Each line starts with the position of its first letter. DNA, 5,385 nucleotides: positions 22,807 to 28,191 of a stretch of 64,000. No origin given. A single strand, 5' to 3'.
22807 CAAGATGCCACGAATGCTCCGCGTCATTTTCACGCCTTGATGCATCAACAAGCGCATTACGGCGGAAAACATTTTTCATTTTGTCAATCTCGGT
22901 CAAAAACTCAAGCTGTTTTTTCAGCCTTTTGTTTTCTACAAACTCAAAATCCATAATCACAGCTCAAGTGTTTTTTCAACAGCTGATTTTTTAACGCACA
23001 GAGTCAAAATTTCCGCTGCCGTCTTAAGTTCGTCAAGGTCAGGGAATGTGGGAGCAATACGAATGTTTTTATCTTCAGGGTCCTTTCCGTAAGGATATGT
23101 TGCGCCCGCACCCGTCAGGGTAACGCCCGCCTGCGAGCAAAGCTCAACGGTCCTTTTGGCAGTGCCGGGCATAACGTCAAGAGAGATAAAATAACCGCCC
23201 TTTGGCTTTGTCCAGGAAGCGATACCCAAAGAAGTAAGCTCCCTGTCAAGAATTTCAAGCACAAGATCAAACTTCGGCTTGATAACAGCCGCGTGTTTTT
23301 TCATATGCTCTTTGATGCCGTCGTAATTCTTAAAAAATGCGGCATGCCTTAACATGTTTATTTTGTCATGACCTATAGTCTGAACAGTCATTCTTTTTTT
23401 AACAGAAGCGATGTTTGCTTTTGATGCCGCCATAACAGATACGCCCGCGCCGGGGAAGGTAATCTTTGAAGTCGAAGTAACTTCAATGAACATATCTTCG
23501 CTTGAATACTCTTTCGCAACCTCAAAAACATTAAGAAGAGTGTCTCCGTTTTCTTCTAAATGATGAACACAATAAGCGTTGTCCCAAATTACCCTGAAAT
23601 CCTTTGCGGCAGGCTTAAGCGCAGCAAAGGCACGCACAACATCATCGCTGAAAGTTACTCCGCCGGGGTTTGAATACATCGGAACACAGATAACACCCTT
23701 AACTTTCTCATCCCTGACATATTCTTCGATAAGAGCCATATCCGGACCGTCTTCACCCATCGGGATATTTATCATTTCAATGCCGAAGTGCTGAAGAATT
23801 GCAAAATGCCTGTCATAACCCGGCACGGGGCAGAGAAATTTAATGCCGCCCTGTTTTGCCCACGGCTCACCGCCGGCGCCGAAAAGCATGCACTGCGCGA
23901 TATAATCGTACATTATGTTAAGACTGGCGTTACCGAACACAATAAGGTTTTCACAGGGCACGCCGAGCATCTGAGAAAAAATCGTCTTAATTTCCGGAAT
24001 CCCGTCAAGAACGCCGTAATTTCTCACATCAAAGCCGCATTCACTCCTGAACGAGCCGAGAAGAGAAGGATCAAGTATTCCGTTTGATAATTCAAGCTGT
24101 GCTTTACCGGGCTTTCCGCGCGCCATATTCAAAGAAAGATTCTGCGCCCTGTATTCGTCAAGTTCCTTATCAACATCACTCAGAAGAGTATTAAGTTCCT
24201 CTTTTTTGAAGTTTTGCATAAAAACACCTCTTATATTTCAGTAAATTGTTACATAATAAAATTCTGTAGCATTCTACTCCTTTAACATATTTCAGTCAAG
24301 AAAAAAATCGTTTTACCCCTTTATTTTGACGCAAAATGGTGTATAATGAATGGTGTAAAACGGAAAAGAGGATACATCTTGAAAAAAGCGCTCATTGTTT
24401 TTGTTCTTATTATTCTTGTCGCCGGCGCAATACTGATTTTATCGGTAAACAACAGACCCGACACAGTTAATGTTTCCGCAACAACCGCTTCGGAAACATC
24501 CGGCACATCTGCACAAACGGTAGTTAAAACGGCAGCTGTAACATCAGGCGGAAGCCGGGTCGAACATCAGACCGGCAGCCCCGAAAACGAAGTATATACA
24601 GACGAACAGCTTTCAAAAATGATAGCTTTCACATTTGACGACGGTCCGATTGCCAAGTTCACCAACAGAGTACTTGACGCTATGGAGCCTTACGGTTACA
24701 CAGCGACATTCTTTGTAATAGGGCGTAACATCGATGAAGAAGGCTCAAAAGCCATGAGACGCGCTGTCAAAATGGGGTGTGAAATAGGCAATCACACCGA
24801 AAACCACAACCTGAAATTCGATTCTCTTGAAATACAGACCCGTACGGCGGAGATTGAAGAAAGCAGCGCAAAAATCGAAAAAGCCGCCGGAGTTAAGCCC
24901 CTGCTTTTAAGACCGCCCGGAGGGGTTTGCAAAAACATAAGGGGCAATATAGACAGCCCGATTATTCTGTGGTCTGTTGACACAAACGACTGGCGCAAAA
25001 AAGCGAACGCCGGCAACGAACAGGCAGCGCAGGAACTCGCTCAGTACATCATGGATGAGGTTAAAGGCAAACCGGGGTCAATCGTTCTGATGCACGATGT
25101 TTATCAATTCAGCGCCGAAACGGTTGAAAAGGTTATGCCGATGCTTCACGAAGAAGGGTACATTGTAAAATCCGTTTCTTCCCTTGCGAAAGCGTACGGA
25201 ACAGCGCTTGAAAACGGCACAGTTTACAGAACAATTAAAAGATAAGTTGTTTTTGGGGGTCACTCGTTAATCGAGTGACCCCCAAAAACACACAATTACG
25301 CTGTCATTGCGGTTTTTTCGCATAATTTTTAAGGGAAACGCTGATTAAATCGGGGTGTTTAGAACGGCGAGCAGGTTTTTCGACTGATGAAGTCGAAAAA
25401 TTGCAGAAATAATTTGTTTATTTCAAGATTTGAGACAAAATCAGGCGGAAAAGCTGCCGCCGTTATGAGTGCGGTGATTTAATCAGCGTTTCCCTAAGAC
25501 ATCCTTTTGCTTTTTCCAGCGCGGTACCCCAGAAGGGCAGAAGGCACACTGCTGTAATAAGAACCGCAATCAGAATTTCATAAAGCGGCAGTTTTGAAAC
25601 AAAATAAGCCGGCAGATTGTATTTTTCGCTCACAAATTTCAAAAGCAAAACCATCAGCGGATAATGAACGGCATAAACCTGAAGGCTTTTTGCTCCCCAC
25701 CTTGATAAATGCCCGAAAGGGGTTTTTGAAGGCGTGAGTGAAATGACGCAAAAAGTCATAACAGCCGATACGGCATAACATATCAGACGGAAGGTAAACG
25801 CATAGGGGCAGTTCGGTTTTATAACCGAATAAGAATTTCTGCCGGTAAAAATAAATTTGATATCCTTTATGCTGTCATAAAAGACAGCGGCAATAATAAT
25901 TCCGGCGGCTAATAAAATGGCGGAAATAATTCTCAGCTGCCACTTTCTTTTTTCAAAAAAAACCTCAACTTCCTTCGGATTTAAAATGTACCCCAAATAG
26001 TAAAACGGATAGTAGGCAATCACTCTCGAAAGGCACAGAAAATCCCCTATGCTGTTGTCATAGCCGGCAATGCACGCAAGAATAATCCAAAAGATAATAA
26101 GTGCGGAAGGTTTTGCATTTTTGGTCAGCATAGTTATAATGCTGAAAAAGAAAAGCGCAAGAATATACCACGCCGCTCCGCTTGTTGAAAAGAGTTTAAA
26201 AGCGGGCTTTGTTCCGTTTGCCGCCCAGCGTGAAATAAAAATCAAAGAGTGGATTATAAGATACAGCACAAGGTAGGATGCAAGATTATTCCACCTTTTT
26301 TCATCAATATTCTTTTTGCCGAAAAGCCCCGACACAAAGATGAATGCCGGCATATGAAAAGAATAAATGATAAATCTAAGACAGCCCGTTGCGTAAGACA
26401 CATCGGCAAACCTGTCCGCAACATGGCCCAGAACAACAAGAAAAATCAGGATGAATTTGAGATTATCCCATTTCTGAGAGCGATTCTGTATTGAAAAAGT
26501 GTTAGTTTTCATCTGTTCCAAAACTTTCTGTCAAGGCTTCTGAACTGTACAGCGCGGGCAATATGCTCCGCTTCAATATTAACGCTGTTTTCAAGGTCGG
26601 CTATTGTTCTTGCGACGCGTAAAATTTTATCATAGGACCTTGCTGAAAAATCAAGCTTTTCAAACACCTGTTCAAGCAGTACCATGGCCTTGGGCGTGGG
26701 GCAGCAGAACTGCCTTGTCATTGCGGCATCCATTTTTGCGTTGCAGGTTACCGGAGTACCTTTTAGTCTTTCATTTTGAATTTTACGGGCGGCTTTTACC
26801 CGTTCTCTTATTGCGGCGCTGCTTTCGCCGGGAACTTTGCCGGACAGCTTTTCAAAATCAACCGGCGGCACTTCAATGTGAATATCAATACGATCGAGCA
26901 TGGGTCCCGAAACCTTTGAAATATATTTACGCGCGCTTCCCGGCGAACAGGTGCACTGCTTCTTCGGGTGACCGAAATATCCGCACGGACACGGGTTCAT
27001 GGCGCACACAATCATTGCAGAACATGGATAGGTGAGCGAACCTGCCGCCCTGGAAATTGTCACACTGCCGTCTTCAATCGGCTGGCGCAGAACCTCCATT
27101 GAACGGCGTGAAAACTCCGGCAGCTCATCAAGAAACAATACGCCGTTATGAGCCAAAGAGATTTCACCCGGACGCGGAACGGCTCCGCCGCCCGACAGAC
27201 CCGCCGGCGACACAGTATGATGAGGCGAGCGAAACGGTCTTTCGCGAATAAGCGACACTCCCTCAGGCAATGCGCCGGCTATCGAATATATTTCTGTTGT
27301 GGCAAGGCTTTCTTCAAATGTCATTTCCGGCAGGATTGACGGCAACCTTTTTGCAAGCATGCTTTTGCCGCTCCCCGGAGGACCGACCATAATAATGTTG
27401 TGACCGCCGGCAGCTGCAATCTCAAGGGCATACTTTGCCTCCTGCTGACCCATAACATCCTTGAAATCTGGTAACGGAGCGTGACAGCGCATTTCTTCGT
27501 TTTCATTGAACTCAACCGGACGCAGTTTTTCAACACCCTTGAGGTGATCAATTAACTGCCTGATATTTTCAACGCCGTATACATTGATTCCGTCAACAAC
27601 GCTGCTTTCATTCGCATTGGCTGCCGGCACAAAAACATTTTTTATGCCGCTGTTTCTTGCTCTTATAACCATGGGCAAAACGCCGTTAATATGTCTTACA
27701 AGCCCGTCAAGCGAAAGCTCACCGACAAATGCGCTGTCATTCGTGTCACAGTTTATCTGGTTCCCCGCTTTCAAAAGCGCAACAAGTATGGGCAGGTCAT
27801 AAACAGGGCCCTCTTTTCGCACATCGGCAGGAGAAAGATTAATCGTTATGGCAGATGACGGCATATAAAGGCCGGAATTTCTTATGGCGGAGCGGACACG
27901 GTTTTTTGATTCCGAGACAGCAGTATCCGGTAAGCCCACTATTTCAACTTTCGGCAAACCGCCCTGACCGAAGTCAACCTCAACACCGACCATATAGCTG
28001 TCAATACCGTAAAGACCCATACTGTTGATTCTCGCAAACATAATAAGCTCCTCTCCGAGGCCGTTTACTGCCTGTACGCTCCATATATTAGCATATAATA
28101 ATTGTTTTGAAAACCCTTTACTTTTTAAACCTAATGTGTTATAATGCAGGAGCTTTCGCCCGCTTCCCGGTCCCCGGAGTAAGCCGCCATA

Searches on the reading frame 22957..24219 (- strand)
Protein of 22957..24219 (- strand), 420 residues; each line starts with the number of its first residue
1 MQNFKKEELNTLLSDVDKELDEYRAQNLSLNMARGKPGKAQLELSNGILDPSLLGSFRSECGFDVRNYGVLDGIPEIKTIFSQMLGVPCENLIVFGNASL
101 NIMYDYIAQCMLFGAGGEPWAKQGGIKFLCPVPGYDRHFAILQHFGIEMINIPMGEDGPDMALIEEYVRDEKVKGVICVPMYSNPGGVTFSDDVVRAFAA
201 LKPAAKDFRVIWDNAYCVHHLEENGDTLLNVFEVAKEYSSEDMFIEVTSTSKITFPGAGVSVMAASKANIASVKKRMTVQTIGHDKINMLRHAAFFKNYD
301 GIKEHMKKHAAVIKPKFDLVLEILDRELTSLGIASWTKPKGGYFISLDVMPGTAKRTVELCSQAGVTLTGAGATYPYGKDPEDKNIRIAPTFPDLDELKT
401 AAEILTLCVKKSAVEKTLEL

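Call 27: search_protein_families(library=pfam, proteins=[window:22957-24219:-], max_evalue=0.0001)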
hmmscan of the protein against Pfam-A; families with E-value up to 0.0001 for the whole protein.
window:22957-24219:- (420 aa): 1 family
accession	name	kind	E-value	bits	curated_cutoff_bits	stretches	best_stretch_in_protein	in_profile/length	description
PF12897.13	Asp_aminotransf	-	1.8e-151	505.1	27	1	6-417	3-417/421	Aspartate amino-transferase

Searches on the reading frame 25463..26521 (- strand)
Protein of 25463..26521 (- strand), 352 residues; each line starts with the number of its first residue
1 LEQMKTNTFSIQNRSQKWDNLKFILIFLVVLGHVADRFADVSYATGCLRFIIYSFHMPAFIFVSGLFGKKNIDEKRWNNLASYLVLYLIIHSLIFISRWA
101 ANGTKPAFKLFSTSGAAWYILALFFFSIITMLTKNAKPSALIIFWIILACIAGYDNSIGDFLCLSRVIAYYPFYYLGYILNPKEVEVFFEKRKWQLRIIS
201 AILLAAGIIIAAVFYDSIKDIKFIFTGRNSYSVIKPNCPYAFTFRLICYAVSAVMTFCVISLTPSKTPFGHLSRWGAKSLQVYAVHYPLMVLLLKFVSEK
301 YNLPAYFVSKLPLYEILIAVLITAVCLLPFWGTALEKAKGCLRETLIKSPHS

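Call 27: search_protein_families(library=pfam, proteins=[window:25463-26521:-], max_evalue=0.0001)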
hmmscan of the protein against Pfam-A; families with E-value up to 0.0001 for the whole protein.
window:25463-26521:- (352 aa): 1 family
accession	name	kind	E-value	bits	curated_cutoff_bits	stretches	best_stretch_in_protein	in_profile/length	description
PF01757.29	Acyl_transf_3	-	4.7e-21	75.6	31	1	18-328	4-323/326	Acyltransferase domain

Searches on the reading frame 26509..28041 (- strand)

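Call 27: search_protein_families(library=pfam, proteins=[window:26509-28041:-], max_evalue=0.0001)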
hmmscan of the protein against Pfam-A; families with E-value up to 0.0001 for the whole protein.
window:26509-28041:- (510 aa): 7 families
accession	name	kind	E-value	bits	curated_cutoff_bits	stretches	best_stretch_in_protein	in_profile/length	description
PF01078.27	Mg_chelatase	-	4.4e-93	310.9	20.3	1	192-398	1-206/207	Magnesium chelatase, subunit ChlI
PF13541.12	ChlI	-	1.5e-42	144.8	27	1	20-142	1-121/121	Subunit ChlI of Mg-chelatase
PF13335.12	Mg_chelatase_C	-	1.6e-32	112.4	26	1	405-501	1-94/94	Magnesium chelatase, subunit ChlI C-terminal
PF00493.29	MCM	-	1.8e-08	34.2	23.3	0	290-353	113-176/224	MCM P-loop domain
PF05362.19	Lon_C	-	7e-08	32.7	21.1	1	61-165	92-200/205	Lon protease (S16) C-terminal proteolytic domain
PF07728.20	AAA_5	-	2.3e-05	24.9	22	0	215-352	1-125/139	AAA domain (dynein-related subfamily)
PF00158.32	Sigma54_activat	-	3.8e-05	23.9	20.2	0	288-349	83-142/168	Sigma-54 interaction domain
